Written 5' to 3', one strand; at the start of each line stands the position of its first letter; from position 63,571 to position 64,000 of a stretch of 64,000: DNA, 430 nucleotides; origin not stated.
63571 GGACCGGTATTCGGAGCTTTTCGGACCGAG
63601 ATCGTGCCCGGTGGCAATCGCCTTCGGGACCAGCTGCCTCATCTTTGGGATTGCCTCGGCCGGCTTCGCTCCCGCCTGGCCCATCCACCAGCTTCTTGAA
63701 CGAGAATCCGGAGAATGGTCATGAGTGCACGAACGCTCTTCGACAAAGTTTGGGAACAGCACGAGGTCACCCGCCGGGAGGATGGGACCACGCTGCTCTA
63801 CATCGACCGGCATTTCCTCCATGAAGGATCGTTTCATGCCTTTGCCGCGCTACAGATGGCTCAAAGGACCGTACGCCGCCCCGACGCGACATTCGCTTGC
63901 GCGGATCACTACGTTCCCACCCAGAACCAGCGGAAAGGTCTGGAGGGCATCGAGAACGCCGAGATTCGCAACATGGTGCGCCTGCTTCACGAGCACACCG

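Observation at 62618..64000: Split ComD/ComE-like TPP decarboxylase immediately upstream of a LeuC-like dehydratase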

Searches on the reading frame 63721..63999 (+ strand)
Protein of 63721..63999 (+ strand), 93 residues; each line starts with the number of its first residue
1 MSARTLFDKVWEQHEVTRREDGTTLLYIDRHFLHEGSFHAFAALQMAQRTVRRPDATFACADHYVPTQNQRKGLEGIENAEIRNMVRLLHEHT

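Call 3: search_protein_families(library=pfam, proteins=[window:63721-63999:+], max_evalue=0.01)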
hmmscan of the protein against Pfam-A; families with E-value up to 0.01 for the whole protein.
window:63721-63999:+ (93 aa): 1 family
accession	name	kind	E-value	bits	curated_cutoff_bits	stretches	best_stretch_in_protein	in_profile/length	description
PF00330.25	Aconitase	-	2.1e-10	40.6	28.7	1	8-71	1-67/463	Aconitase family (aconitate hydratase)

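Call 4: search_protein_families(library=ncbifam, proteins=[window:63721-63999:+], max_evalue=0.01)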
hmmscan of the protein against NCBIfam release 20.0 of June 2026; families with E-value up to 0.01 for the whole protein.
window:63721-63999:+ (93 aa): 3 families
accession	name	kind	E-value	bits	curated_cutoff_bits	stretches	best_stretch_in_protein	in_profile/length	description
NF009116.0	PRK12466.1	subfamily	8.3e-23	80.7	531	1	1-91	2-91/472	3-isopropylmalate dehydratase large subunit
NF004016.0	PRK05478.1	subfamily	9.8e-23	80.4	510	1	2-89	2-87/468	3-isopropylmalate dehydratase large subunit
TIGR00170.1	leuC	equivalog_domain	1.8e-19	69.7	560.25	1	3-71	2-71/466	3-isopropylmalate dehydratase large subunit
